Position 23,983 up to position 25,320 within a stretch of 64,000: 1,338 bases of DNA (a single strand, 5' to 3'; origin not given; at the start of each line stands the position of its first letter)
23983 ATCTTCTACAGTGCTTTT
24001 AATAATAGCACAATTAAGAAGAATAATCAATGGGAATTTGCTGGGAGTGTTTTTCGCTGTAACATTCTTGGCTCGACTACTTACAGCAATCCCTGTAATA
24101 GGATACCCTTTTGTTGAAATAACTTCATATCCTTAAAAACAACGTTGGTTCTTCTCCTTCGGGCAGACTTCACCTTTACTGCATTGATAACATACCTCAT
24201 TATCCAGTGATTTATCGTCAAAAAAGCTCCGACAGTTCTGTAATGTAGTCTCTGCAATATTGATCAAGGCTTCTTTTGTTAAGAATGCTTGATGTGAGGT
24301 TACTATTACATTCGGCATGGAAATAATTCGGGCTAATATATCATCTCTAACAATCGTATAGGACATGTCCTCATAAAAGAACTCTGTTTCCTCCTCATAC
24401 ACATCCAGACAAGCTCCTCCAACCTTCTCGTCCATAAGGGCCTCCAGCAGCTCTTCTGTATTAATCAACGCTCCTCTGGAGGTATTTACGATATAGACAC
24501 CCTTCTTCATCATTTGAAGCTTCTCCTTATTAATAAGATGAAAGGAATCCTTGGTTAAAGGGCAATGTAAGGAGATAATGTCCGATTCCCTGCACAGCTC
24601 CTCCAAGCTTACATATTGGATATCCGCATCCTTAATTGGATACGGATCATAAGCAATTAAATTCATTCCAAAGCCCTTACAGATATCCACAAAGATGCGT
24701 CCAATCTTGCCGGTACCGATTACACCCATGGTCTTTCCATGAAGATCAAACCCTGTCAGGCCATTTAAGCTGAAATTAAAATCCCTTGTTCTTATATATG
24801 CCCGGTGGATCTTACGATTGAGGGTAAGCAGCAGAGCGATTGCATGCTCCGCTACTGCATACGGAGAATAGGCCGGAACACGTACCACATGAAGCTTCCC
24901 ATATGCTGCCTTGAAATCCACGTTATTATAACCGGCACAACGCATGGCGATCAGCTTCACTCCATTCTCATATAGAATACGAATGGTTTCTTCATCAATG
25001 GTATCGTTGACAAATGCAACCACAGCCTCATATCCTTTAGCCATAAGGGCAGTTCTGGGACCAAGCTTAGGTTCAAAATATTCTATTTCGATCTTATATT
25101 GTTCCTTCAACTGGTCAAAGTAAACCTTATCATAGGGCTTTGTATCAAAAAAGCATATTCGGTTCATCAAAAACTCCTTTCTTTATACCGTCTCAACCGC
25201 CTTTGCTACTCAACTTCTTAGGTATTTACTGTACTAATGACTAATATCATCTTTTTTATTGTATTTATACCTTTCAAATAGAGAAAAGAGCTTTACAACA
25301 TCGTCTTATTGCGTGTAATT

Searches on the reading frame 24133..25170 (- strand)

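Call 7: search_protein_families(library=ncbifam, proteins=[window:24133-25170:-])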
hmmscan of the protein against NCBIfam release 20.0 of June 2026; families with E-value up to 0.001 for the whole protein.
window:24133-25170:- (345 aa): 21 families
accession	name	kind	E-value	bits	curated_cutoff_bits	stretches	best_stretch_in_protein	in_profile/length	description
NF000492.1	vanH_gen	exception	6.5e-77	258.6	540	1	12-316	8-310/312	D-lactate dehydrogenase VanH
NF000128.1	vanH-Sc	exception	3.1e-61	207.3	650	1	14-318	30-332/337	D-lactate dehydrogenase VanH-Sc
NF000004.1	vanH-D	exception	9.6e-61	205.7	550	1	8-322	10-320/323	D-lactate dehydrogenase VanH-D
NF006374.0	PRK08605.1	subfamily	3.7e-60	203.7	356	1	2-313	1-318/332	D-lactate dehydrogenase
NF000371.1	vanH_Agroup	exception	7e-60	202.9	700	1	65-316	66-315/322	VanH-A/VanH-Pt family D-lactate dehydrogenase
NF009127.0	PRK12480.1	equivalog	1.6e-59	201.5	579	1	2-317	1-320/330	D-lactate dehydrogenase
NF000112.1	vanH-Amyco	exception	6.3e-57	193.4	625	1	63-316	88-339/348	VanH-AOV family D-lactate dehydrogenase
NF000151.1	vanH-Ac1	exception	2.4e-56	191.5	750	1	16-317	48-348/351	D-lactate dehydrogenase VanH-Ac1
TIGR01327.1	PGDH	equivalog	4.9e-55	187.3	454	1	43-326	37-310/525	phosphoglycerate dehydrogenase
NF009714.1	PRK13243.1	equivalog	5.2e-49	167.4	455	1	18-316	16-312/332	glyoxylate reductase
NF005069.0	PRK06487.1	equivalog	2.2e-47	161.7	448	1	40-322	40-316/320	2-hydroxyacid dehydrogenase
NF005387.0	PRK06932.1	equivalog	2.4e-41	141.7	492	1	59-318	56-311/314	2-hydroxyacid dehydrogenase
NF006263.0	PRK08410.1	equivalog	9.9e-41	140.1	389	1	39-320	33-310/311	D-2-hydroxyacid dehydrogenase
NF008759.0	PRK11790.1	equivalog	7.2e-37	127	404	1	71-319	77-319/410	phosphoglycerate dehydrogenase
NF005750.0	PRK07574.1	equivalog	8.7e-33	113.9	329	1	70-258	114-311/386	NAD-dependent formate dehydrogenase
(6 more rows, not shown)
